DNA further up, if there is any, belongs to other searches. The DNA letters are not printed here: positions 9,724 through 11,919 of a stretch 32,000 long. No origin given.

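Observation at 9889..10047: N-terminus matches the 53-residue MshEN c-di-GMP-binding signature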

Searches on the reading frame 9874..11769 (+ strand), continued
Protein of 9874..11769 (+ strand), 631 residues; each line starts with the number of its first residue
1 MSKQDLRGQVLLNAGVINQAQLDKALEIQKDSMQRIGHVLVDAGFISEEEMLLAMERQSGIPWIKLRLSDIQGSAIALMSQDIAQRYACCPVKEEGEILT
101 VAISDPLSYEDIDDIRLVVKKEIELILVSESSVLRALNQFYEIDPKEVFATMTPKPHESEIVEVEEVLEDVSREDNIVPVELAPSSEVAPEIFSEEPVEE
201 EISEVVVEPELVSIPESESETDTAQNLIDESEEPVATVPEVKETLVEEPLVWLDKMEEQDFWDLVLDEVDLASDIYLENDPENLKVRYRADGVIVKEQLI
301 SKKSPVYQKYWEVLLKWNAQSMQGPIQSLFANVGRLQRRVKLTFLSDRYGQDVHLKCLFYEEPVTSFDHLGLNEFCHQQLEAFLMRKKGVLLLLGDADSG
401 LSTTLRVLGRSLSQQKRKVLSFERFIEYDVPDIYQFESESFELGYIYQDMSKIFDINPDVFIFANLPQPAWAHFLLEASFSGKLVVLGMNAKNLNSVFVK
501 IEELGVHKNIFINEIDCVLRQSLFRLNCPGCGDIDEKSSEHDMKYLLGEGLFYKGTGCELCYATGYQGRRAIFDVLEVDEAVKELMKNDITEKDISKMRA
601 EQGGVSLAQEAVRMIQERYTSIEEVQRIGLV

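Call 27: search_protein_representatives(protein=window:9874-11769:+)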
Query: 631 residues. Proteins with E-value up to 0.001 (for the whole library): 27618; up to 1e-10: 11049; up to 1e-30: 1064. The best 150 are listed.
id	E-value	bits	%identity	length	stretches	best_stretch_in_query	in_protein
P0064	1.2e-108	380.6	36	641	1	1-631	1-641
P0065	6.2e-107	374.9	39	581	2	272-630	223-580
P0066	6.2e-98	345.2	28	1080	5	272-627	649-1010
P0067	3.0e-77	276.9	28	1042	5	264-629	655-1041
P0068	3.6e-69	250.2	27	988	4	269-627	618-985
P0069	1.7e-68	248.0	27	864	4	8-181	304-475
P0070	1.5e-62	228.4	27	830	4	272-625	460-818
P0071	3.8e-61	223.7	27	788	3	272-628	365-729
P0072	2.4e-60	221.1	25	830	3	264-617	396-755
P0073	1.1e-59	218.9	27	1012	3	271-628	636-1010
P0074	1.9e-59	218.1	26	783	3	270-629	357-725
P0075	2.1e-57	211.4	26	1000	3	270-628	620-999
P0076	4.8e-57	210.2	27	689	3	271-629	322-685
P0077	7.1e-57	209.6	25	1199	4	272-627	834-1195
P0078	1.2e-56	208.9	28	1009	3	239-630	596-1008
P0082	1.8e-52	195.1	30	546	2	2-166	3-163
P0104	2.3e-48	181.5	38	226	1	414-631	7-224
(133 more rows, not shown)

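Call 31: find_homologous_proteins(query=A1, max_evalue=1e-30)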
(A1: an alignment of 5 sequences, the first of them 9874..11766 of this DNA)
Query A1 (5 sequences) (631 aa, profile of the alignment): 44 proteins with E <= 1e-30 among 8000 candidates.
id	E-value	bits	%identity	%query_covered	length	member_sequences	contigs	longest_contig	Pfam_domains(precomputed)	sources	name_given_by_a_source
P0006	3.7e-95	338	22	56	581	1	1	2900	PF05157.21,PF00437.27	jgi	jgi:type IV pilus assembly protein PilB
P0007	1.2e-94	336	37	21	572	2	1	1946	PF05157.21,PF00437.27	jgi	jgi:type IV pilus assembly protein PilB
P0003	1.6e-94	336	36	21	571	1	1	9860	PF05157.21,PF00437.27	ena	-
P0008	1.6e-94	336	37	21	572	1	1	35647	PF05157.21,PF00437.27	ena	-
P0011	5.9e-93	331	23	98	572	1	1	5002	PF05157.21,PF00437.27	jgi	jgi:type IV pilus assembly protein PilB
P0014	2.0e-91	326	25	98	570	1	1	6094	PF05157.21,PF00437.27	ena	-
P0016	8.0e-91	324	22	98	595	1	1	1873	PF05157.21,PF00437.27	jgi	-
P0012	8.1e-91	324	24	57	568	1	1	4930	PF05157.21,PF00437.27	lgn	-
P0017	9.4e-91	323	22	98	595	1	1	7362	PF05157.21,PF00437.27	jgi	jgi:type IV pilus assembly protein PilB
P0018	1.1e-90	323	22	98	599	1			PF05157.21,PF00437.27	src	-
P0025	2.0e-90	322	21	56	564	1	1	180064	PF05157.21,PF00437.27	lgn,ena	-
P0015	2.0e-90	322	22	98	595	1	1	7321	PF05157.21,PF00437.27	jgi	-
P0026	2.2e-90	322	21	56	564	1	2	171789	PF05157.21,PF00437.27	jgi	-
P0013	9.9e-90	320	22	56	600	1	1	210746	PF05157.21,PF00437.27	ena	-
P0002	1.2e-89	320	22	57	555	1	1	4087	PF05157.21,PF00437.27,PF13401.13,PF25199.2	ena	-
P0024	2.7e-89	319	21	56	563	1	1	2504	PF05157.21,PF00437.27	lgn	-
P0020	3.4e-88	315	22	61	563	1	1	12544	PF05157.21,PF00437.27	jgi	jgi:type IV pilus assembly protein PilB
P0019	3.7e-87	311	20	56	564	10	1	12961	PF05157.21,PF00437.27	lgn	-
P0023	4.3e-87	311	21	56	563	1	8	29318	PF05157.21,PF00437.27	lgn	-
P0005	5.3e-86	308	24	57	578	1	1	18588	PF05157.21,PF00437.27,PF13604.13,PF13191.13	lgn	-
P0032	1.0e-85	307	20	63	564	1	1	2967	PF05157.21,PF00437.27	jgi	jgi:type IV pilus assembly protein PilB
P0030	2.4e-85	305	21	56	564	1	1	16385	PF05157.21,PF00437.27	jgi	jgi:type IV pilus assembly protein PilB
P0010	4.7e-84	301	25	56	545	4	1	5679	PF05157.21,PF00437.27,PF13191.13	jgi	-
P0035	5.1e-84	301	21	63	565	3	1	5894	PF05157.21,PF00437.27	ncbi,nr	ncbi:MAG TPA: type IV-A pilus assembly ATPase PilB [candidate division Zixibacteria bacterium]|nr:ty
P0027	6.5e-84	301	21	63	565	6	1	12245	PF05157.21,PF00437.27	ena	-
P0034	8.9e-84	300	21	98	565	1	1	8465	PF05157.21,PF00437.27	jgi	-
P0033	1.0e-83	300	22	56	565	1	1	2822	PF05157.21,PF00437.27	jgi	-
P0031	1.3e-83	300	22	63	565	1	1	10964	PF05157.21,PF00437.27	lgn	-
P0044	5.4e-80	288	19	98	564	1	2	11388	PF05157.21,PF00437.27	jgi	jgi:type IV pilus assembly protein PilB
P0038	1.7e-79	286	20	71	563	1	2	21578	PF05157.21,PF00437.27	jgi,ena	-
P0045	1.9e-77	279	21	92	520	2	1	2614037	PF05157.21,PF00437.27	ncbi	ncbi:MAG: Flp pilus assembly complex ATPase component TadA, partial [Candidatus Zixiibacteriota bact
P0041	1.2e-76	277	23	98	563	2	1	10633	PF05157.21,PF00437.27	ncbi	-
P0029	1.2e-76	277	24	56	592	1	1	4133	PF05157.21,PF00437.27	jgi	jgi:type II secretion system protein E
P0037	1.5e-76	276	21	62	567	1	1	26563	PF05157.21,PF00437.27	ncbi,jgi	jgi:type IV pilus assembly protein PilB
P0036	7.2e-76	274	21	56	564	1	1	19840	PF05157.21,PF00437.27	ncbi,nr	ncbi:MAG: type IV-A pilus assembly ATPase PilB [FCB group bacterium]|nr:type IV-A pilus assembly ATP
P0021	1.2e-72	264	22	98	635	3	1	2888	PF05157.21,PF10415.15,PF00437.27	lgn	-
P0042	7.2e-70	254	23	98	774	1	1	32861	PF05157.21,PF00437.27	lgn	-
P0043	2.5e-68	249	22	56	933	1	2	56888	PF05157.21,PF00437.27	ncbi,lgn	-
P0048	2.8e-68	249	22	57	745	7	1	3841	PF05157.21,PF00437.27,PF00072.31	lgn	-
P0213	1.7e-64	237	26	42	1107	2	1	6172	PF05157.21,PF00437.27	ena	-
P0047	2.7e-64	236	24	57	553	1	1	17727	PF05157.21,PF00437.27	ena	-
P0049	5.0e-60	222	35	21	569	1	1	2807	PF05157.21,PF00437.27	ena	-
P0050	2.4e-48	183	23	56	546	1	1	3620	PF05157.21,PF00437.27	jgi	-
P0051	8.8e-48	181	23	56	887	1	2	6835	PF00437.27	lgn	-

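Call 32: list_cluster_members(proteins=[P0064, P0065, P0082, P0104, P0003, P0008, P0007])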
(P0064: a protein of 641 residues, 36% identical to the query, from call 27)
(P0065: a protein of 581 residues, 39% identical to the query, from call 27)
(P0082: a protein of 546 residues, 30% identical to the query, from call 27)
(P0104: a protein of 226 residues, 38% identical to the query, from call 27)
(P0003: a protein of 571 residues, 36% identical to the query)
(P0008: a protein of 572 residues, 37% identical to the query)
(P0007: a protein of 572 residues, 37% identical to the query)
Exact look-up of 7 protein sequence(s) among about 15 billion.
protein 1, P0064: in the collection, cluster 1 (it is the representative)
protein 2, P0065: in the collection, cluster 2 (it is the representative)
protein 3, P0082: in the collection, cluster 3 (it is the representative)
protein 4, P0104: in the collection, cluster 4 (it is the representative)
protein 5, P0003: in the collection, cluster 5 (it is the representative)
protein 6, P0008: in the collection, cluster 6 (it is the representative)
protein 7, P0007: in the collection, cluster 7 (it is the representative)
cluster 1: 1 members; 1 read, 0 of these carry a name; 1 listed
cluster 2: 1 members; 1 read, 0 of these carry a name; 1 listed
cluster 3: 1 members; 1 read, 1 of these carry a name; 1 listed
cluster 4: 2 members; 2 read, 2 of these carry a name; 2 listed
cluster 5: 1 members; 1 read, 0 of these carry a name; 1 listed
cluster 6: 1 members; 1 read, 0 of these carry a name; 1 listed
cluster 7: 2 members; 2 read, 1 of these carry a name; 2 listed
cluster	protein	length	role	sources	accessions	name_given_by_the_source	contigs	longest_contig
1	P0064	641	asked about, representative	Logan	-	-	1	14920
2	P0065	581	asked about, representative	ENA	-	-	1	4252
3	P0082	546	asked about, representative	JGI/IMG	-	type IV pilus assembly protein PilB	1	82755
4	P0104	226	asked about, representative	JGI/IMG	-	type II secretory ATPase GspE/PulE/Tfp pilus assembly ATPase PilB-like protein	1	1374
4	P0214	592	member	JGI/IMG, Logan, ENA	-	type IV pilus assembly protein PilB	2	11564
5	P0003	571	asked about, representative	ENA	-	-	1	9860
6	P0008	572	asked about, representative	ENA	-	-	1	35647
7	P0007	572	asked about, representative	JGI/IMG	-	type IV pilus assembly protein PilB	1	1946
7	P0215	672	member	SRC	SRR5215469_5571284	-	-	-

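Call 38: find_related_loci(query=A2, collection=metagenome_contigs, flank=10000)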
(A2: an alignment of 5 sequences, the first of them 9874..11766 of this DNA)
Query A2 (631 aa) in metagenome_contigs; peptide patterns used: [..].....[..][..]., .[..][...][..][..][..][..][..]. (x = any residue, [..] = any of these).
600 stretches matched a pattern, but none encodes a relative of the query by tblastn (E <= 1e-3).

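Call 42: find_encoding_contigs(protein=P0214, flank=10000, max_places=3)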
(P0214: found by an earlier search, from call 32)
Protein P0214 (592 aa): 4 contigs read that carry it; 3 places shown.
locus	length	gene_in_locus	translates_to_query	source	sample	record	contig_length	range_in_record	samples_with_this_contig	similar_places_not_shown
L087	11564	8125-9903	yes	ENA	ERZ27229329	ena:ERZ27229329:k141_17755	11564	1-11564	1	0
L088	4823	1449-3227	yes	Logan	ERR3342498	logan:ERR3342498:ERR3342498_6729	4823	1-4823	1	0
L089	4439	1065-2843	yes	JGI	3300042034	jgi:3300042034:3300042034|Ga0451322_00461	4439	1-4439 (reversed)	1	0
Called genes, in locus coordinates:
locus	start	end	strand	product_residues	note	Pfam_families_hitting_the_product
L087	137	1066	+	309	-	PF00158:Sigma54_activat, PF14532:Sigma54_activ_2, PF00004:AAA (weak), PF25601:AAA_lid_14, PF02954:HTH_8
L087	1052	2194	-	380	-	PF13439:Glyco_transf_4, PF13579:Glyco_trans_4_4 (weak), PF00534:Glycos_transf_1, PF13692:Glyco_trans_1_4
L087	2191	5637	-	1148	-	PF21958:SOGP_N, PF06165:GH94_b-supersand, PF21250:SOGP_2nd, PF17167:Glyco_hydro_94, PF21270:SOGP_4th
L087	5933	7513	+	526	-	PF03023:MurJ, PF01554:MatE (weak)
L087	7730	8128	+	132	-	PF00376:MerR (weak), PF13411:MerR_1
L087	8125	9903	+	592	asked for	PF05157:MshEN, PF00437:T2SSE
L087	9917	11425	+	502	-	PF11104:PilM_2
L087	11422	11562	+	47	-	?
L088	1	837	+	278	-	?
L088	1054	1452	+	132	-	PF00376:MerR (weak), PF13411:MerR_1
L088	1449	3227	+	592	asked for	PF05157:MshEN, PF00437:T2SSE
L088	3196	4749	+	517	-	PF11104:PilM_2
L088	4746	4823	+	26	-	?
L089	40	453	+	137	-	PF03023:MurJ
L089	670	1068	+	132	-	PF00376:MerR (weak), PF13411:MerR_1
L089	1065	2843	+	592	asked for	PF05157:MshEN, PF00437:T2SSE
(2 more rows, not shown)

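Call 43: find_encoding_contigs(protein=P0064, flank=10000, max_places=2)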
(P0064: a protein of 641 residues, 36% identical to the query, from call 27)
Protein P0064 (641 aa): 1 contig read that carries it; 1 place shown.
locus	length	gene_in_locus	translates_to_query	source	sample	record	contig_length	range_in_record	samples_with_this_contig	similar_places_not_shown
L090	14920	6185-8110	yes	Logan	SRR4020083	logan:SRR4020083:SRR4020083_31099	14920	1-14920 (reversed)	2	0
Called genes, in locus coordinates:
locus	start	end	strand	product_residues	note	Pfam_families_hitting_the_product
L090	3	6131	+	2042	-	?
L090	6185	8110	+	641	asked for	PF05157:MshEN, PF00437:T2SSE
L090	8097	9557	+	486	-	-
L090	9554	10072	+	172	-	-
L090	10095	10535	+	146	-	-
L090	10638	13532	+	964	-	PF21305:type_II_gspD_N0, PF03958:Secretin_N, PF00515:TPR_1 (faint), PF07719:TPR_2 (faint), PF13432:TPR_16 (faint)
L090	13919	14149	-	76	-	PF02416:TatA_B_E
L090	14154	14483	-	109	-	-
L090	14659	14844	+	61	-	-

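Call 44: find_encoding_contigs(protein=P0082, flank=10000, max_places=2)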
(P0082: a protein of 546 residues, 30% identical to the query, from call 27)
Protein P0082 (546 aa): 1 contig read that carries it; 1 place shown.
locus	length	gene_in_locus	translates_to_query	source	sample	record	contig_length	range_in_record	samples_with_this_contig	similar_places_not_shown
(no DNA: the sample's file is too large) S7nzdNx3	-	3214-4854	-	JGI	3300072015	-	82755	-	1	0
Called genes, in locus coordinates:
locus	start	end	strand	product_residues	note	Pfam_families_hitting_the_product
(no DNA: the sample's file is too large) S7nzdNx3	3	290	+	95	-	?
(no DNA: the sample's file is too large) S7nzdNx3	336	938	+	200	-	-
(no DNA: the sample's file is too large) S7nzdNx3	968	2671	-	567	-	PF14716:HHH_8, PF14520:HHH_5, PF14791:DNA_pol_B_thumb, PF02811:PHP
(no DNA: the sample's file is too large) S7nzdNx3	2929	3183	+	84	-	PF00376:MerR (weak), PF13411:MerR_1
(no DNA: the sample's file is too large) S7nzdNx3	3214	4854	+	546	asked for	PF05157:MshEN, PF00437:T2SSE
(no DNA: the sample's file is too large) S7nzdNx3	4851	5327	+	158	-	PF08334:T2SSG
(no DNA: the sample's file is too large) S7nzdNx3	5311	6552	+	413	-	PF11104:PilM_2, PF14450:FtsA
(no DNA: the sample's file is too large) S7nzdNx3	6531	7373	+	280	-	-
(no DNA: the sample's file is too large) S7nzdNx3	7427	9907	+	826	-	PF21305:type_II_gspD_N0, PF03958:Secretin_N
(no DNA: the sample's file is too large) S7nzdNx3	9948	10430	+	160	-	-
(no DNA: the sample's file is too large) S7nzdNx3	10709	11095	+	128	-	PF07238:PilZ (weak)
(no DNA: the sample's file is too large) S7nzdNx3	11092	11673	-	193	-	PF07719:TPR_2 (faint), PF13181:TPR_8 (faint), PF13428:TPR_14 (faint), PF14559:TPR_19 (faint), PF25064:ARM_TT21_5th (faint), PF00515:TPR_1 (faint), PF13414:TPR_11 (faint)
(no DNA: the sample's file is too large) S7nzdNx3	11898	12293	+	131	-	PF02033:RBFA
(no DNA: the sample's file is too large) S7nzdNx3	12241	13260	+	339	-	PF01368:DHH, PF02272:DHHA1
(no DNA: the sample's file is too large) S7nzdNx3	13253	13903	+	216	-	PF01509:TruB_N, PF16198:TruB_C_2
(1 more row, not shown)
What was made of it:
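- The P0082 locus also has a weak-PilZ gene just downstream (call 44).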

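Call 45: find_encoding_contigs(protein=P0065, flank=10000, max_places=2)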
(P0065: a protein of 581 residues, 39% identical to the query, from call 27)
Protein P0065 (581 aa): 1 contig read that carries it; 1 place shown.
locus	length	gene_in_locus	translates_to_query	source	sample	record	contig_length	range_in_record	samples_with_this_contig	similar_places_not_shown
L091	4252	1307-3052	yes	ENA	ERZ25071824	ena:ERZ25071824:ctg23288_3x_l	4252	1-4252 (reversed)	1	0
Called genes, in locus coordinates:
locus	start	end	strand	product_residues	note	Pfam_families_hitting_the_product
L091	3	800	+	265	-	?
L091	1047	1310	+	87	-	PF00376:MerR (weak), PF13411:MerR_1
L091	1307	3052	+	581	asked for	PF05157:MshEN, PF00437:T2SSE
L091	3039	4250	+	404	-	?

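Call 46: search_protein_families(library=ncbifam, proteins=[window:9874-11769:+], max_evalue=0.01)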
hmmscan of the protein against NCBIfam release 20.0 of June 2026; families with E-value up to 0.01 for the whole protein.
window:9874-11769:+ (631 aa): 10 families
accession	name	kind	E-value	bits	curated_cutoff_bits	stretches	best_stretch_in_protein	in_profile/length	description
TIGR02538.1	type_IV_pilB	equivalog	7.6e-52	176.7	675.65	2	271-628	196-561/564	type IV-A pilus assembly ATPase PilB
TIGR02533.1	type_II_gspE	equivalog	8e-49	166.6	630.25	2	271-628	124-485/486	type II secretion system ATPase GspE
NF053534.1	T4PilAsmATPsTfpB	equivalog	9.9e-39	133.2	850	2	272-628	217-581/584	type IV pilus assembly ATPase TfpB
NF007755.0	PRK10436.1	equivalog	1.2e-37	129.7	617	1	272-628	101-458/465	type II secretion system protein GspE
NF012033.0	PRK15489.1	equivalog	1e-16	60.3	537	1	7-170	493-654/703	glycosyl transferase family protein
NF008411.1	PRK11234.1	equivalog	2.3e-16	59.4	1170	1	7-143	484-619/723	cyclic di-3',5'-guanylate-activated glycosyltransferase NfrB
NF041000.1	ATPase_ComGA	equivalog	5.4e-16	58.4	300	1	272-524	12-265/267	competence type IV pilus ATPase ComGA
NF053729.1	c-di-GMP_motif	domain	4.2e-15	55.3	38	1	8-58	3-53/53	cyclic di-GMP-binding domain-containing protein, MshE-related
TIGR01420.1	pilT_fam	subfamily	3.7e-07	29.7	319.1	1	272-428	14-163/343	PilT/PilU family type 4a pilus ATPase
TIGR03029.1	EpsG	equivalog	0.00019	20.7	313.8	1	8-70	6-68/274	chain length determinant protein tyrosine kinase EpsG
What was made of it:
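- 9874..11769 (+): 631-aa PilB/GspE/MshE-family pseudo-ATPase: MshEN domain, acidic disordered linker, then a catalytically dead T2SSE-type ATPase fold. Scores fall far below the NCBIfam PilB and GspE equivalog cut-offs (176.7 against 675.65; 166.6 against 630.25, call 46).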

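Call 67: search_protein_families(library=pfam, proteins=[L090:3-6131:+, L090:8097-9557:+, L090:9554-10072:+, L090:10095-10535:+], max_evalue=0.01)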
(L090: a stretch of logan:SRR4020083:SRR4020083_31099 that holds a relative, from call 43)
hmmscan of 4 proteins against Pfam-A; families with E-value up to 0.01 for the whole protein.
L090:3-6131:+ (2042 aa): 4 families
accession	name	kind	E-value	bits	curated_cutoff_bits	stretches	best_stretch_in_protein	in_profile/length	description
PF00028.23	Cadherin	-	7.7e-28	97.2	28.8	3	1272-1355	4-90/93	Cadherin domain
PF25374.1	Cadherin_FAT4_N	-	4.1e-05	24.3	35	0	1296-1329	25-58/85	FAT4-like, N-terminal cadherin-like domain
PF19078.6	Big_12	-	0.00028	21.5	27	0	322-408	23-96/102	Bacterial Ig-like domain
PF00353.25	HemolysinCabind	-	0.0043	17.4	23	1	1913-1939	1-27/36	RTX calcium-binding nonapeptide repeat (4 copies)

L090:8097-9557:+ (486 aa): 0 families

L090:9554-10072:+ (172 aa): 0 families

L090:10095-10535:+ (146 aa): 0 families
